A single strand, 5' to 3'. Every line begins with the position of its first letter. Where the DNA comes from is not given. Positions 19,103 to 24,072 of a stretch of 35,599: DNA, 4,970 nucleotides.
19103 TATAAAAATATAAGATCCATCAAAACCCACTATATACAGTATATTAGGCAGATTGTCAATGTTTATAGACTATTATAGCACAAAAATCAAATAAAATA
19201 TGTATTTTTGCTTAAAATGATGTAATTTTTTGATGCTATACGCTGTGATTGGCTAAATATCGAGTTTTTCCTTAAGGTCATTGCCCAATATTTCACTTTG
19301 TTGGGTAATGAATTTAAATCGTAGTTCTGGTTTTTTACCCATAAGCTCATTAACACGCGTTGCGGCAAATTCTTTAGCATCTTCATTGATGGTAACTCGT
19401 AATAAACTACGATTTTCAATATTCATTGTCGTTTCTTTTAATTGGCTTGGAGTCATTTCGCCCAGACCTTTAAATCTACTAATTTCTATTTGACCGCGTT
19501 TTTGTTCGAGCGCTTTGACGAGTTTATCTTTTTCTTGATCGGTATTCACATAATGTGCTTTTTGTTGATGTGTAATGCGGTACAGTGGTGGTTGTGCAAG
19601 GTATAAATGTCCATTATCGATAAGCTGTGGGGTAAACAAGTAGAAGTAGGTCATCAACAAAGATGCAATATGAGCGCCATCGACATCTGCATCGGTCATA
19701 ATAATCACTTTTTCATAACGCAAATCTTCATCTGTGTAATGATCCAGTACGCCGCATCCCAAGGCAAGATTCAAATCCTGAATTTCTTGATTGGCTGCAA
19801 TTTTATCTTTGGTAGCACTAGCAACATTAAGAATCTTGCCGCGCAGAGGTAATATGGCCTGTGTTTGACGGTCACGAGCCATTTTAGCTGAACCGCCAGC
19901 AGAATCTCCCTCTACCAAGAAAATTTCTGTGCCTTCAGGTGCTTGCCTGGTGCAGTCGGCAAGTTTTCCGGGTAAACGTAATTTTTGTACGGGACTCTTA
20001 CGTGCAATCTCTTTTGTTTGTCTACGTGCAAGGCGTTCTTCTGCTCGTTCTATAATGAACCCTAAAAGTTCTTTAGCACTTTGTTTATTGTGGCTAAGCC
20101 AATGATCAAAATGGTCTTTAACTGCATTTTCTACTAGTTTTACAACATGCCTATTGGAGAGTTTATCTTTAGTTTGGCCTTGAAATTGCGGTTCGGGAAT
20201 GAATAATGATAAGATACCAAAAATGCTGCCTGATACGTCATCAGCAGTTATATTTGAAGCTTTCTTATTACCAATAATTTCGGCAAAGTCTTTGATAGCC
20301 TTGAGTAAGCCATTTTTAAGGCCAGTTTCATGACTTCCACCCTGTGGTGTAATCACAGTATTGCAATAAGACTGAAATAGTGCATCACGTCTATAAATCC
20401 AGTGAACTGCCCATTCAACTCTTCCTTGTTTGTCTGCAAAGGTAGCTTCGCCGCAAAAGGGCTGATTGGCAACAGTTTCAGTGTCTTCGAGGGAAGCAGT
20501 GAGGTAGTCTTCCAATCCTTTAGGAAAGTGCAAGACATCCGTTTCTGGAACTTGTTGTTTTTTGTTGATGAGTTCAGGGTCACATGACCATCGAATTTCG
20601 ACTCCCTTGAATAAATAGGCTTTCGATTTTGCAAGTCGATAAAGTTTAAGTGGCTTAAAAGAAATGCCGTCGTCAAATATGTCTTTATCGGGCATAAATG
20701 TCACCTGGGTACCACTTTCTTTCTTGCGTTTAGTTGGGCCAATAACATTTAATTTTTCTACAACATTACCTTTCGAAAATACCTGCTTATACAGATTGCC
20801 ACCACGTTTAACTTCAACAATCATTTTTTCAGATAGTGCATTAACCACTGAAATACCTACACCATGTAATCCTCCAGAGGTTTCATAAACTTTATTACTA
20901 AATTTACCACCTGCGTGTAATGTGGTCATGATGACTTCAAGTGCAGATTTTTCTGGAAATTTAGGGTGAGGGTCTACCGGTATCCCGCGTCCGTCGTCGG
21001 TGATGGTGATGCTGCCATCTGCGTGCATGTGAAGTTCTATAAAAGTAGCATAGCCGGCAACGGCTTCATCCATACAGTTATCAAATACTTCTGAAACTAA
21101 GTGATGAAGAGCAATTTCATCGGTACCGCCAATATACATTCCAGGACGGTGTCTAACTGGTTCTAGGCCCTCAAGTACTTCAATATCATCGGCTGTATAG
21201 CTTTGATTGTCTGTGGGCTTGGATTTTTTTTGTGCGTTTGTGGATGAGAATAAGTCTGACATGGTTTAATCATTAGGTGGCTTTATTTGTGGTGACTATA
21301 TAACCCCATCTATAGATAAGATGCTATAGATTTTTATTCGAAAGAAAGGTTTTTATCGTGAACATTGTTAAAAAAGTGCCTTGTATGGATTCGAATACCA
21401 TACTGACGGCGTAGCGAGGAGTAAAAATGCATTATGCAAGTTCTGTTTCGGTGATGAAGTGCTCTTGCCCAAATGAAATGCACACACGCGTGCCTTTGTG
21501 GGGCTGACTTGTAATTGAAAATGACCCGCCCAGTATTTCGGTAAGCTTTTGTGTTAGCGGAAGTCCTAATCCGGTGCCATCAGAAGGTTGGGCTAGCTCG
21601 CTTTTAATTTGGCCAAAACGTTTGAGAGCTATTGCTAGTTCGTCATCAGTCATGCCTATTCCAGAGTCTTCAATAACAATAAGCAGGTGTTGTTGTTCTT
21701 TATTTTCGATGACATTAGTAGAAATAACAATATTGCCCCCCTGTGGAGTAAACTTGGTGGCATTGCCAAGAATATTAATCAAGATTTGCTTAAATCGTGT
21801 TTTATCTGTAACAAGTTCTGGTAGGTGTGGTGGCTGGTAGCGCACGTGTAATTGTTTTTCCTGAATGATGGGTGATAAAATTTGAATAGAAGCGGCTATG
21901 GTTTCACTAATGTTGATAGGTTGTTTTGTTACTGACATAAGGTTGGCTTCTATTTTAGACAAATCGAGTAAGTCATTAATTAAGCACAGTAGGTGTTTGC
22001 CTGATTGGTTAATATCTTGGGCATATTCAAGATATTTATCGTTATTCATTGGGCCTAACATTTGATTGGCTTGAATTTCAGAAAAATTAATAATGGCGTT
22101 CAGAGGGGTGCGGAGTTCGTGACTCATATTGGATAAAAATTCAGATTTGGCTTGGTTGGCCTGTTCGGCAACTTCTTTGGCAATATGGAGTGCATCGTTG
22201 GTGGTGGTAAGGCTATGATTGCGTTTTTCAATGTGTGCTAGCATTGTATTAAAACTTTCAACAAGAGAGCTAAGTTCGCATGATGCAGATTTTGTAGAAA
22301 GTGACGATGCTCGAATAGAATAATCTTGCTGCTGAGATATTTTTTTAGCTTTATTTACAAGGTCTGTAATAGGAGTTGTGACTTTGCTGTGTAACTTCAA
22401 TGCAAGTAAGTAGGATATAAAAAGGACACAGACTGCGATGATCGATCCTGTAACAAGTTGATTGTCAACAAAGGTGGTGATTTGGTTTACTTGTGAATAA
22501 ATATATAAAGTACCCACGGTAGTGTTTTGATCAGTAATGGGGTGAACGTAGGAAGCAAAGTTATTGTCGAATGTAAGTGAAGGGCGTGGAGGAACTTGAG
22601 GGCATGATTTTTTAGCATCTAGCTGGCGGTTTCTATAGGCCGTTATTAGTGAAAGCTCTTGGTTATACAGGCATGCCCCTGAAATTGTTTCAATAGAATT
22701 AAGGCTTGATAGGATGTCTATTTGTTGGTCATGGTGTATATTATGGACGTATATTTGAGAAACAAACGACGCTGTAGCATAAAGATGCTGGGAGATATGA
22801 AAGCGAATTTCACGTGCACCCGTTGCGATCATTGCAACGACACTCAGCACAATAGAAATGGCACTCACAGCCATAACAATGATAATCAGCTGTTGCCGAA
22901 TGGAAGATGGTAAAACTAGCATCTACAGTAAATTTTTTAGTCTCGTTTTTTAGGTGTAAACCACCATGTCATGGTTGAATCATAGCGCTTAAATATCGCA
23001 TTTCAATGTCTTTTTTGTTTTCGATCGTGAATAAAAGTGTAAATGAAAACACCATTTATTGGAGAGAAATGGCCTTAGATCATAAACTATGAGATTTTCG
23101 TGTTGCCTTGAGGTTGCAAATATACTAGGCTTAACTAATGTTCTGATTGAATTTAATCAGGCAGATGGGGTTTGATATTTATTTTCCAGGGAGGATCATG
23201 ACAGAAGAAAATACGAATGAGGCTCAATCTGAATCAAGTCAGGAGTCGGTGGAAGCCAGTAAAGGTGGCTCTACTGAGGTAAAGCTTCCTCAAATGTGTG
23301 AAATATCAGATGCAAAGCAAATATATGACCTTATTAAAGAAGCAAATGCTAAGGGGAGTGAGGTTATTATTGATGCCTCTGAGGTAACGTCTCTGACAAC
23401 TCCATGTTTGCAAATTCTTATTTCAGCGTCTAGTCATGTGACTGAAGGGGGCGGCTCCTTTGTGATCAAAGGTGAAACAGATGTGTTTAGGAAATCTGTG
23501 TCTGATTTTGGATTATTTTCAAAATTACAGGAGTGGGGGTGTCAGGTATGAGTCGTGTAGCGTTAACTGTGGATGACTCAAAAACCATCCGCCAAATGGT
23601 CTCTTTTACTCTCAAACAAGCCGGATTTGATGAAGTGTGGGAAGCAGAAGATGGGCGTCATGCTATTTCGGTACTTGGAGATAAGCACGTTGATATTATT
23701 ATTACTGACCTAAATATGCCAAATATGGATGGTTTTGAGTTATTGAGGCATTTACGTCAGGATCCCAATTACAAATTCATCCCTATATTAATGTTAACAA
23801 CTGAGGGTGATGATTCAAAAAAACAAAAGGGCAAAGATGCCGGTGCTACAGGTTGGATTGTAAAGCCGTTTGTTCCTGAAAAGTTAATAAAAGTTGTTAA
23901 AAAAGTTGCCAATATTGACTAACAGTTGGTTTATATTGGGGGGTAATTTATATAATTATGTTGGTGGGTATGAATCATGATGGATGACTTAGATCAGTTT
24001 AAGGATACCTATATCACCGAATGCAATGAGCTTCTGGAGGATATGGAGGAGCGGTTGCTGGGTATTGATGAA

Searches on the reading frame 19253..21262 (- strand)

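Call 17: search_protein_families(library=pfam, proteins=[window:19253-21262:-], max_evalue=0.00001)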
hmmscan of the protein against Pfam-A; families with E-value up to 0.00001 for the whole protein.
window:19253-21262:- (669 aa): 4 families
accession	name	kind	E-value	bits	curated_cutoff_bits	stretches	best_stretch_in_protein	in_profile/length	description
PF00204.31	DNA_gyraseB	-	1.7e-46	158.3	27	1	249-418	1-172/173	DNA gyrase B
PF00986.26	DNA_gyraseB_C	-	8.8e-23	80.7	29.8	1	590-652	2-62/63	DNA gyrase B subunit, carboxyl terminus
PF01751.28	Toprim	-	1e-18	67.7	23.1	1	446-557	1-95/96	Toprim domain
PF02518.31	HATPase_c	-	4.9e-16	59.6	26.4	1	47-193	1-109/111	Histidine kinase-, DNA gyrase B-, and HSP90-like ATPase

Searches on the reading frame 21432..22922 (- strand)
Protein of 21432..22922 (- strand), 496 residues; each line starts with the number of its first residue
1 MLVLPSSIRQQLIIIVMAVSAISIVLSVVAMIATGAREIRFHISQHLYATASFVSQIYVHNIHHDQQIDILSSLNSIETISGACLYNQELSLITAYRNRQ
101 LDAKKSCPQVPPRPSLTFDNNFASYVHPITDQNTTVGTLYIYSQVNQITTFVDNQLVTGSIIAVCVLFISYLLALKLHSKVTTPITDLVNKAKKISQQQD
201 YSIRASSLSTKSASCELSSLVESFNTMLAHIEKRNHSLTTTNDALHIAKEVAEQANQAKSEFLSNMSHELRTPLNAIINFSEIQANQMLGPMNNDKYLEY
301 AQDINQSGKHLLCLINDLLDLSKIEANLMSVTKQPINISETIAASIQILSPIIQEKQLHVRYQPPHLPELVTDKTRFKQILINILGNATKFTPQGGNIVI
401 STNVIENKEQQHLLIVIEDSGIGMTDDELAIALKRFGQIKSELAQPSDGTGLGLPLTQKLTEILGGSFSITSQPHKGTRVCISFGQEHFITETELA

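Call 18: search_protein_families(library=pfam, proteins=[window:21432-22922:-], max_evalue=0.00001)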
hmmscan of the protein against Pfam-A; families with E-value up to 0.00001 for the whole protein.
window:21432-22922:- (496 aa): 2 families
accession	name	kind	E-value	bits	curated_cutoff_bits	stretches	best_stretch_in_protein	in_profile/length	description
PF02518.31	HATPase_c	-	6.5e-21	75.3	26.4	1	373-484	2-107/111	Histidine kinase-, DNA gyrase B-, and HSP90-like ATPase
PF00512.31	HisKA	-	5.2e-18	65.3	26.9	1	258-326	1-65/66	His Kinase A (phospho-acceptor) domain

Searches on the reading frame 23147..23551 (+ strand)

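Call 18: search_protein_families(library=pfam, proteins=[window:23147-23551:+], max_evalue=0.00001)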
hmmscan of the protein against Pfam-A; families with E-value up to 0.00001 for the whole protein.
window:23147-23551:+ (134 aa): 1 family
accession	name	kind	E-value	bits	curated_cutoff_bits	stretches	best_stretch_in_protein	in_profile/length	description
PF13466.11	STAS_2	-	1e-08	35.7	29.2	1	45-120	1-76/80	STAS domain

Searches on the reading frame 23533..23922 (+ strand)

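Call 18: search_protein_families(library=pfam, proteins=[window:23533-23922:+], max_evalue=0.00001)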
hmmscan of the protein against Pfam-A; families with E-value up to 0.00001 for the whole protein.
window:23533-23922:+ (129 aa): 1 family
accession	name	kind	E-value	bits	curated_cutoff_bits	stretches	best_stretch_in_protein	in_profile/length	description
PF00072.30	Response_reg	-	4e-29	101.5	30.2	1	11-122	2-110/111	Response regulator receiver domain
